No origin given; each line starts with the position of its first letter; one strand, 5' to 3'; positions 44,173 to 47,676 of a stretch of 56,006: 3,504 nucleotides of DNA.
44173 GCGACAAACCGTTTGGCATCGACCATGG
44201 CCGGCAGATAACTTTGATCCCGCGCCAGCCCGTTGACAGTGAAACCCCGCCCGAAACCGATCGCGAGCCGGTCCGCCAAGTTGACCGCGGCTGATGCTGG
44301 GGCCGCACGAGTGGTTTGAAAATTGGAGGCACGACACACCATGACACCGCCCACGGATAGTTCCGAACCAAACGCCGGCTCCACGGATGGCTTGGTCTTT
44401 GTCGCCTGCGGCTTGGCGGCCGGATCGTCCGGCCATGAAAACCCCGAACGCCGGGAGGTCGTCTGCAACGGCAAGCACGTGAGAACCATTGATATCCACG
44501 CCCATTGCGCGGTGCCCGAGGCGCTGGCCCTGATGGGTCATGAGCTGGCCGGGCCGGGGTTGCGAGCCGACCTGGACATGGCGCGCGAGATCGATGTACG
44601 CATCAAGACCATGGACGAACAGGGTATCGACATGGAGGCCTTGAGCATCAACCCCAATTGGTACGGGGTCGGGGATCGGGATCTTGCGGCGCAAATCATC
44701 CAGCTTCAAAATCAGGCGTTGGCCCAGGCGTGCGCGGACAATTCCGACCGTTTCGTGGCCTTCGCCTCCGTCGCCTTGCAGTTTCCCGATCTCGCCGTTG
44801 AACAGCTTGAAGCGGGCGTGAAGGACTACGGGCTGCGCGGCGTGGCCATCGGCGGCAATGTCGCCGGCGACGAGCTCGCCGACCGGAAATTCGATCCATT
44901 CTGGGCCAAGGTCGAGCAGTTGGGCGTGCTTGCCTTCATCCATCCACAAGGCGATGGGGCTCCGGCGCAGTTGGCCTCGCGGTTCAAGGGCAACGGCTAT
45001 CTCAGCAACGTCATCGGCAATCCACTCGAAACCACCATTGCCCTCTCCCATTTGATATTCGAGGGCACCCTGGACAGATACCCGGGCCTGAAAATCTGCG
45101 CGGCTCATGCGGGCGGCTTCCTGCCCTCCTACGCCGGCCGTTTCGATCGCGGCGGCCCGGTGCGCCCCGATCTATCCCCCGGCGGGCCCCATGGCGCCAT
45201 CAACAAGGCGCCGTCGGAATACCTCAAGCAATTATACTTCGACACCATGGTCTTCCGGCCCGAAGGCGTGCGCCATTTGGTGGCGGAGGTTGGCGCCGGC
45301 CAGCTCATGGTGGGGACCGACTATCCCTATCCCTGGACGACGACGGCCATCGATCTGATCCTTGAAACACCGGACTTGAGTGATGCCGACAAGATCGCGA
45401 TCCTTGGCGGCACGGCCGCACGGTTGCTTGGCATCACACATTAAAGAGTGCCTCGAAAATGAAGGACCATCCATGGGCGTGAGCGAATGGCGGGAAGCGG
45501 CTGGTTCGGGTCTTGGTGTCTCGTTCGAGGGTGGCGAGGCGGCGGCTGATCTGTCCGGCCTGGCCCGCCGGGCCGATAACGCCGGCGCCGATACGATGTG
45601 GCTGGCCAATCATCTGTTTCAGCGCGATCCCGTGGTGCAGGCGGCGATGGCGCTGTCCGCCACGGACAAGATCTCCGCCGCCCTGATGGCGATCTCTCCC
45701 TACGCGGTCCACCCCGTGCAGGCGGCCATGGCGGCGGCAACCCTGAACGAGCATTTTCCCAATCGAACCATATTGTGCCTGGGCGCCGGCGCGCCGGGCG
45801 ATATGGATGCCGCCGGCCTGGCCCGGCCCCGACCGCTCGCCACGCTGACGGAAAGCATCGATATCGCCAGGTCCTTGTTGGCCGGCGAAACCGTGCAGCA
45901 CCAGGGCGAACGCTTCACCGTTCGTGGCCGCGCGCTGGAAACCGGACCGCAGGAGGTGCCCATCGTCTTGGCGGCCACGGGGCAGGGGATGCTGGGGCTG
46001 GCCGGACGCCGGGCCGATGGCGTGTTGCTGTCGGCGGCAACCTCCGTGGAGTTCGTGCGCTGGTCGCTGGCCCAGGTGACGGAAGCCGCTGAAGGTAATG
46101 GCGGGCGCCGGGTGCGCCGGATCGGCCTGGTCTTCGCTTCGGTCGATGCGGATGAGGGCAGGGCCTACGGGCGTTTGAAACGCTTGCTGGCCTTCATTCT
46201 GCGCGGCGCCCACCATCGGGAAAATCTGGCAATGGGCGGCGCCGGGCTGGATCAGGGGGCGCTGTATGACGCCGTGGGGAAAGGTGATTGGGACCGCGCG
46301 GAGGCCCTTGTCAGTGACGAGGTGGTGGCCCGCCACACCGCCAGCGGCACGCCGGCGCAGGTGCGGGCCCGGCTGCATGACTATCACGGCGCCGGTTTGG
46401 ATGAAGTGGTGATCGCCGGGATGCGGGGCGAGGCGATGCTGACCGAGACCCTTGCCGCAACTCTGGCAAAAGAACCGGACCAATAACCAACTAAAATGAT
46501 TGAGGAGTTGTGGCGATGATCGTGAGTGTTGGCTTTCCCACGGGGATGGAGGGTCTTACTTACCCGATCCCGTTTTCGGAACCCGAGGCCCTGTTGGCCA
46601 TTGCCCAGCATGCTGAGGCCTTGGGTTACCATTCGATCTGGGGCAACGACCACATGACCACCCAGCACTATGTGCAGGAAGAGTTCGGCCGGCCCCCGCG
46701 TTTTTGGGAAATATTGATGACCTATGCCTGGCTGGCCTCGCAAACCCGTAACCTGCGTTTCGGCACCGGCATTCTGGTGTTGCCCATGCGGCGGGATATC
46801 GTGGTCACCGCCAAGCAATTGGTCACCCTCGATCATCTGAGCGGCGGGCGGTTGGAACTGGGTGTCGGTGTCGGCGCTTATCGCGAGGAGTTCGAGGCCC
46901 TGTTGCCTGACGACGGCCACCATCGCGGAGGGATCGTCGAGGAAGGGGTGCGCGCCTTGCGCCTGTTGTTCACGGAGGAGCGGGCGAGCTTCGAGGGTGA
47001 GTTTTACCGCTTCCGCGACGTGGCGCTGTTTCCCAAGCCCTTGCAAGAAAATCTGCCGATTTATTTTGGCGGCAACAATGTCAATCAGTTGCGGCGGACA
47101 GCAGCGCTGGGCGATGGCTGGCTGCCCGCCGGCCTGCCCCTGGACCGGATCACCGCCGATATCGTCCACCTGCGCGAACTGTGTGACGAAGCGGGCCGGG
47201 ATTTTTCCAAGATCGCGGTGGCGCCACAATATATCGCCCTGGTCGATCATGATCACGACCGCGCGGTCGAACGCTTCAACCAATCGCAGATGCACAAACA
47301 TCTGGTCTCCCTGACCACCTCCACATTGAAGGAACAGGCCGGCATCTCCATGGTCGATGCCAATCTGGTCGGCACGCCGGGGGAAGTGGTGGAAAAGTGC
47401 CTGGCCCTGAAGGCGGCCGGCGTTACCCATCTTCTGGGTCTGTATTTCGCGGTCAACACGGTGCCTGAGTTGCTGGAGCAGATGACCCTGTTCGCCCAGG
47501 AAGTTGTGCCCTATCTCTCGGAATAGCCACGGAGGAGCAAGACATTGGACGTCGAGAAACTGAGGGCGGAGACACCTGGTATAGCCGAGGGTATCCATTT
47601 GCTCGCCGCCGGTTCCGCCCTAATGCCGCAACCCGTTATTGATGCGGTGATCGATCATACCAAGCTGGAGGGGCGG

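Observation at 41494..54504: Large LLM-rich oxidative island around a molybdenum hydroxylase: candidate undescribed heterocycle/organosulfur degradation system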

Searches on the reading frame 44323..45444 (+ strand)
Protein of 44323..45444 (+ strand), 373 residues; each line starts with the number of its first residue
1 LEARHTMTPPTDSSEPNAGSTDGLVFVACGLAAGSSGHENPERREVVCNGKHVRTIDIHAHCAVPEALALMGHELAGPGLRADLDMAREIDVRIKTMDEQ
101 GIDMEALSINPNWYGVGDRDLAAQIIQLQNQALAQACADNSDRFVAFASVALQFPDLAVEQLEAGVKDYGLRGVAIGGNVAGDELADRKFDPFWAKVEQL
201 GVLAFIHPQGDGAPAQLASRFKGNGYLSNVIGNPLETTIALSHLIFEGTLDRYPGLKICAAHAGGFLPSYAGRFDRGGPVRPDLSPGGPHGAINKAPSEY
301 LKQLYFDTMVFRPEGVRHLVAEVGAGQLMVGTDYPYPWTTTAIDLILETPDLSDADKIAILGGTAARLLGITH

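Call 3: search_protein_families(library=pfam, proteins=[window:44323-45444:+])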
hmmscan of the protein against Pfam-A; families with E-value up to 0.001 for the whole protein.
window:44323-45444:+ (373 aa): 1 family
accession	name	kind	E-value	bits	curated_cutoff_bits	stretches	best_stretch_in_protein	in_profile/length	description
PF04909.20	Amidohydro_2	-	1.2e-38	134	26.4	1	56-371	1-289/289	Amidohydrolase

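Call 4: search_protein_families(library=ncbifam, proteins=[window:44323-45444:+])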
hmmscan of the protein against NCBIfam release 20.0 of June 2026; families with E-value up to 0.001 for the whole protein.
window:44323-45444:+ (373 aa): 0 families

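Call 26: search_solved_structures(query=window:44323-45444:+, max_evalue=0.00001)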
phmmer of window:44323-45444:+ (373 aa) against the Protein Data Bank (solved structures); distinct sequences matched with E-value up to 0.00001: 42.
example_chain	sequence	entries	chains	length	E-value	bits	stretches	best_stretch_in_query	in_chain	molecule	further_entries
4igm_A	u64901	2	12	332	7.1e-39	137.3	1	89-371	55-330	2-amino-3-carboxymuconate-6-semialdehyde decarboxylase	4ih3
4ofc_A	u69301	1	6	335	7.3e-39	137.2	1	89-371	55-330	2-amino-3-carboxymuconate-6-semialdehyde decarboxylase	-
2wm1_A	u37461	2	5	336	7.4e-39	137.2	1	89-371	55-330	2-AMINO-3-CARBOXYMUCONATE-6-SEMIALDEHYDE DECARBOXYLASE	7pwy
4ign_A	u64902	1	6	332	9.1e-39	136.9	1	90-371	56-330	2-amino-3-carboxymuconate-6-semialdehyde decarboxylase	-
2dvt_A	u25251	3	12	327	3e-29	105.6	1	58-368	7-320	Thermophilic reversible gamma-resorcylate decarboxylase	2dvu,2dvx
8yt2_A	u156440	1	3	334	3.3e-27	98.9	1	92-371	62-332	2-amino-3-carboxymuconate 6-semialdehyde decarboxylase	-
4ifk_B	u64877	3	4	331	5.7e-27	98.1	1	92-371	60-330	2-amino-3-carboxymuconate 6-semialdehyde decarboxylase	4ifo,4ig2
2hbv_A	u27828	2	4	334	6e-27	98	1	92-371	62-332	2-amino-3-carboxymuconate 6-semialdehyde decarboxylase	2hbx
6mgs_A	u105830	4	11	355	7.1e-27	97.8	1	92-371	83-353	2-amino-3-carboxymuconate 6-semialdehyde decarboxylase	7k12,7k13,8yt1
4icm_A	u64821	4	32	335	7.1e-27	97.8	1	72-372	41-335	5-carboxyvanillate decarboxylase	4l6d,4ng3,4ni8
6mgt_A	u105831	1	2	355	9.3e-27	97.4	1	92-371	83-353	2-amino-3-carboxymuconate 6-semialdehyde decarboxylase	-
4era_A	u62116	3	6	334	4.1e-26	95.3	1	92-371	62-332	2-amino-3-carboxymuconate 6-semialdehyde decarboxylase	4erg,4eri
4ifr_A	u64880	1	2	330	4.4e-26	95.2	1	92-371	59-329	2-amino-3-carboxymuconate 6-semialdehyde decarboxylase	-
4ifk_A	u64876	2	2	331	4.4e-26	95.2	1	92-371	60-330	2-amino-3-carboxymuconate 6-semialdehyde decarboxylase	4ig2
4epk_A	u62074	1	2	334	1.5e-25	93.4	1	92-371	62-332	2-amino-3-carboxymuconate 6-semialdehyde decarboxylase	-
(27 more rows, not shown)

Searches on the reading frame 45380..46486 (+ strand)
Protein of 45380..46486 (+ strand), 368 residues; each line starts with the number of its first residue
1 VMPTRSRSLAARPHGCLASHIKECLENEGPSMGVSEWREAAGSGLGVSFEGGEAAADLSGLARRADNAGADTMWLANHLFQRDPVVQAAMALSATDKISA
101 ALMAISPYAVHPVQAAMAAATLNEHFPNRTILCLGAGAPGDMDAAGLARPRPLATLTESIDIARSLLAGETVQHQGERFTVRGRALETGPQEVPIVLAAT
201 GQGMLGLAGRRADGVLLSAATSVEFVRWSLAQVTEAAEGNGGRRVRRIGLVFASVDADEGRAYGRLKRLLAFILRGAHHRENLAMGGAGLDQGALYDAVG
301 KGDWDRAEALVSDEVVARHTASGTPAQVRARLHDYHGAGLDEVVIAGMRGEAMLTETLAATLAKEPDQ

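Call 3: search_protein_families(library=pfam, proteins=[window:45380-46486:+])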
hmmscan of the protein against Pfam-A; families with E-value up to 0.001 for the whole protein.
window:45380-46486:+ (368 aa): 1 family
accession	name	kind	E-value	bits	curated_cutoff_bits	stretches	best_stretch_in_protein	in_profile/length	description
PF00296.26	Bac_luciferase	-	2.7e-52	178.5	27.9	1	53-341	20-313/314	Luciferase-like monooxygenase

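Call 4: search_protein_families(library=ncbifam, proteins=[window:45380-46486:+])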
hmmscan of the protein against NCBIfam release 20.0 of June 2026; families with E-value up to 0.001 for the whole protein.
window:45380-46486:+ (368 aa): 23 families
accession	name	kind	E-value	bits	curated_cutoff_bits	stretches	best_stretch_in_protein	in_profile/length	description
NF002619.0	PRK02271.1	equivalog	1.1e-45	156.4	276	1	45-347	3-307/329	5,10-methylenetetrahydromethanopterin reductase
TIGR03555.1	F420_mer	equivalog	2.8e-36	125.5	348.7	1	46-346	2-305/325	5,10-methylenetetrahydromethanopterin reductase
TIGR04024.1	F420_NP1902A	hypoth_equivalog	9e-29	100.2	345.4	1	52-350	11-315/330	TIGR04024 family LLM class F420-dependent oxidoreductase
TIGR03841.1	F420_Rv3093c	subfamily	2.2e-28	99.5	213.65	1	53-346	7-295/298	LLM class F420-dependent oxidoreductase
TIGR03842.1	F420_CPS_4043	hypoth_equivalog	1.2e-25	90.3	295.45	1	45-251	2-201/329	TIGR03842 family LLM class F420-dependent oxidoreductase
TIGR03857.1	F420_MSMEG_2249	hypoth_equivalog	2e-22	79.9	218.4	1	55-241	13-200/329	TIGR03857 family LLM class F420-dependent oxidoreductase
TIGR03564.1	F420_MSMEG_4879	subfamily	3.5e-21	76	234.25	1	62-288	5-233/265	TIGR03564 family F420-dependent LLM class oxidoreductase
TIGR03621.1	F420_MSMEG_2516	subfamily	7.8e-20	71.2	213.15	1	45-236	3-193/295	TIGR03621 family F420-dependent LLM class oxidoreductase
TIGR03617.1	F420_MSMEG_2256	subfamily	3.3e-16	59.1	278.15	1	62-346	1-299/318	TIGR03617 family F420-dependent LLM class oxidoreductase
TIGR03557.1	F420_G6P_family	subfamily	7e-15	55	210.4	1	56-348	13-295/316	TIGR03557 family F420-dependent LLM class oxidoreductase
TIGR03885.1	flavin_revert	hypoth_equivalog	7.5e-15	54.9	398.7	1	89-243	54-205/315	TIGR03885 family FMN-dependent LLM class oxidoreductase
TIGR03854.1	F420_MSMEG_3544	hypoth_equivalog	1.4e-14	54.1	295.6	1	45-246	2-206/290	TIGR03854 family LLM class F420-dependent oxidoreductase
TIGR03559.1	F420_Rv3520c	subfamily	2.6e-12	46.5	335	1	54-345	11-324/325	LLM class F420-dependent oxidoreductase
TIGR03620.1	F420_MSMEG_4141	subfamily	3.3e-12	46.3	219.8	1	58-351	20-264/280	TIGR03620 family F420-dependent LLM class oxidoreductase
TIGR03619.1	F420_Rv2161c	subfamily_domain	7.4e-12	45.4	166.9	1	81-253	43-217/247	TIGR03619 family F420-dependent LLM class oxidoreductase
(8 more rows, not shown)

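Call 56: search_solved_structures(query=window:45473-46486:+, max_evalue=1e-8)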
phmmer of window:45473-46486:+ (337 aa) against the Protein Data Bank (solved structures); distinct sequences matched with E-value up to 1e-8: 8.
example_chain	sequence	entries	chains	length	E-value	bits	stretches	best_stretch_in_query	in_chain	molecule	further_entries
1z69_A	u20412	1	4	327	5.4e-29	104.9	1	14-320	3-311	Coenzyme F420-dependent N(5),N(10)-methylenetetrahydromethanopterin reductase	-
8qpl_A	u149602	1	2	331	1.3e-28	103.6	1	15-315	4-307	5,10-methylenetetrahydromethanopterin reductase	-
8qq8_A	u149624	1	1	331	1.3e-28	103.6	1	15-315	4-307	5,10-methylenetetrahydromethanopterin reductase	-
8qpm_A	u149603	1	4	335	1.3e-28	103.6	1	15-315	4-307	5,10-methylenetetrahydromethanopterin reductase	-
1f07_A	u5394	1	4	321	2.9e-24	89.3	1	14-311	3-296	COENZYME F420-DEPENDENT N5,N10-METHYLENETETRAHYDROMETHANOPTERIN REDUCTASE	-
1ezw_A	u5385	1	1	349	8.5e-19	71.4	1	23-317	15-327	COENZYME F420-DEPENDENT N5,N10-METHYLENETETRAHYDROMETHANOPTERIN REDUCTASE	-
9hav_A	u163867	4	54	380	2.8e-14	56.5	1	12-223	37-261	Luciferase family protein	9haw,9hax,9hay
3b4y_A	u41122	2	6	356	5.9e-09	39.1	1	66-200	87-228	PROBABLE F420-DEPENDENT GLUCOSE-6-PHOSPHATE DEHYDROGENASE FGD1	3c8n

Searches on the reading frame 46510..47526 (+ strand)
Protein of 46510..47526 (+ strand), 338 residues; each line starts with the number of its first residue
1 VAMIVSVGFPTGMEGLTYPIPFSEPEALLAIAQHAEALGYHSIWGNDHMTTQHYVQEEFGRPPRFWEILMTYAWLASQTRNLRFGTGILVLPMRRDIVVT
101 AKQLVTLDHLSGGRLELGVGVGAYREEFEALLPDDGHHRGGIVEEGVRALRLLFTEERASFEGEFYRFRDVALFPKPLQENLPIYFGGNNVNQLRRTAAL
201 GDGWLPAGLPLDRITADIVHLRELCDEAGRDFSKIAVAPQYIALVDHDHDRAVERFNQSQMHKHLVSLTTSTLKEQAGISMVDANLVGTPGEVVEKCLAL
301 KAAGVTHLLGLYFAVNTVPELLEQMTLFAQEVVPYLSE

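Call 3: search_protein_families(library=pfam, proteins=[window:46510-47526:+])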
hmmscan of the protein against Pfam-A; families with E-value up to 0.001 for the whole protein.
window:46510-47526:+ (338 aa): 1 family
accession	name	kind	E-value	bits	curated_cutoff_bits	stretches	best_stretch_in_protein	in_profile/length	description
PF00296.26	Bac_luciferase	-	1.7e-54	185.7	27.9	1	23-307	20-314/314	Luciferase-like monooxygenase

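Call 4: search_protein_families(library=ncbifam, proteins=[window:46510-47526:+])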
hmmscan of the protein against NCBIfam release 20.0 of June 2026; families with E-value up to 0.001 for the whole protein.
window:46510-47526:+ (338 aa): 30 families (the best 25 are shown)
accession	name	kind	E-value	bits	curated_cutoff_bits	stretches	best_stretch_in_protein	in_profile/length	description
TIGR03619.1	F420_Rv2161c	subfamily_domain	1.5e-57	195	166.9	1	30-258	2-234/247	TIGR03619 family F420-dependent LLM class oxidoreductase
TIGR03560.1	F420_Rv1855c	subfamily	4.7e-31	108.3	231.4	1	26-236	13-223/227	TIGR03560 family F420-dependent LLM class oxidoreductase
TIGR03571.1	lucif_BA3436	subfamily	8.9e-27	94.1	303.9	1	27-250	32-247/304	TIGR03571 family LLM class oxidoreductase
TIGR04021.1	LLM_DMSO2_sfnG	equivalog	1.1e-25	90.8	382.95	1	67-243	62-238/350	dimethylsulfone monooxygenase SfnG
NF002619.0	PRK02271.1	equivalog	3.4e-23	82.4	276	1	21-254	9-224/329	5,10-methylenetetrahydromethanopterin reductase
TIGR03555.1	F420_mer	equivalog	5.6e-23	81.8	348.7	1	29-254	15-223/325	5,10-methylenetetrahydromethanopterin reductase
TIGR03854.1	F420_MSMEG_3544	hypoth_equivalog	6.7e-23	81.4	295.6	1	25-232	12-205/290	TIGR03854 family LLM class F420-dependent oxidoreductase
TIGR04020.1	seco_metab_LLM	subfamily_domain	1.1e-19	70.8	244.45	1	27-301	20-285/341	MupA/Atu3671 family FMN-dependent luciferase-like monooxygenase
TIGR04027.1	LLM_KPN_01858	hypoth_equivalog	9.1e-19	67.6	412.9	1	33-335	27-324/326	putative FMN-dependent luciferase-like monooxygenase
NF052254.1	luciferase_Alph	exception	2.3e-17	63.3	600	1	28-255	24-241/354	luciferase subunit alpha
TIGR03621.1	F420_MSMEG_2516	subfamily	2.3e-17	63.1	213.15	1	25-199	13-168/295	TIGR03621 family F420-dependent LLM class oxidoreductase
TIGR03557.1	F420_G6P_family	subfamily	4.2e-16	59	210.4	1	24-207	11-188/316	TIGR03557 family F420-dependent LLM class oxidoreductase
TIGR04465.1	ArgArg_F420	equivalog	1.6e-15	57.1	470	1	26-251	60-278/364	F420-dependent hydroxymycolic acid dehydrogenase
TIGR03559.1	F420_Rv3520c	subfamily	1.8e-14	53.6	335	1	71-209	43-191/325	LLM class F420-dependent oxidoreductase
TIGR03564.1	F420_MSMEG_4879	subfamily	8e-14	51.9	234.25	1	68-309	26-264/265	TIGR03564 family F420-dependent LLM class oxidoreductase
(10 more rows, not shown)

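Call 57: search_solved_structures(query=window:46510-47526:+, max_evalue=1e-8)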
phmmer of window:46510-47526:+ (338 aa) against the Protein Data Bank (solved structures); distinct sequences matched with E-value up to 1e-8: 18.
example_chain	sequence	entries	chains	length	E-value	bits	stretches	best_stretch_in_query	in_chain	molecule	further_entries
8qq8_A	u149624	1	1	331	3.1e-22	82.6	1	68-254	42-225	5,10-methylenetetrahydromethanopterin reductase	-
8qpl_A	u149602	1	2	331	3.1e-22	82.6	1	68-254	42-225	5,10-methylenetetrahydromethanopterin reductase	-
8qpm_A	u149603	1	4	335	3.2e-22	82.5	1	68-254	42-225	5,10-methylenetetrahydromethanopterin reductase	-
8t0u_A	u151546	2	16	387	3.4e-19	72.6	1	48-243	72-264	FMNH(2)-dependent dimethylsulfone monooxygenase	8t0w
2b81_A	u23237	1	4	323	1.4e-16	64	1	14-253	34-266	Luciferase-like monooxygenase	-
9fp4_A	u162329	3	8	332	5.7e-15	58.7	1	26-249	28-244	F420-dependent hydroxymycolic acid dehydrogenase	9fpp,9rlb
8cbb_A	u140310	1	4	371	9.4e-15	58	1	32-255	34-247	Alkanal monooxygenase alpha chain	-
7bip_A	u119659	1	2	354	1.1e-14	57.7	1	27-231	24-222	Luciferase-like monooxygenase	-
3rao_A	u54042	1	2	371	4.6e-14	55.7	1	67-336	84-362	Putative Luciferase-like Monooxygenase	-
1rhc_A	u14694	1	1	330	5.5e-14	55.4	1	28-256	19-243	F420-dependent alcohol dehydrogenase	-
1brl_A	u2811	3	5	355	8.6e-13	51.5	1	27-254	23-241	BACTERIAL LUCIFERASE | Alkanal monooxygenase alpha chain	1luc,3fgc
1z69_A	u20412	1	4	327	8.6e-13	51.5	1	67-254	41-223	Coenzyme F420-dependent N(5),N(10)-methylenetetrahydromethanopterin reductase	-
1f07_A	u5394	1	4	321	2.8e-12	49.8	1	68-251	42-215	COENZYME F420-DEPENDENT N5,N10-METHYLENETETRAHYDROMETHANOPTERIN REDUCTASE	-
5lxe_A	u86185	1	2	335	6.7e-11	45.3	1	25-254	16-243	F420-dependent glucose-6-phosphate dehydrogenase 1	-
6ket_A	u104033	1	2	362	2.2e-10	43.6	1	28-272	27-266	PuwE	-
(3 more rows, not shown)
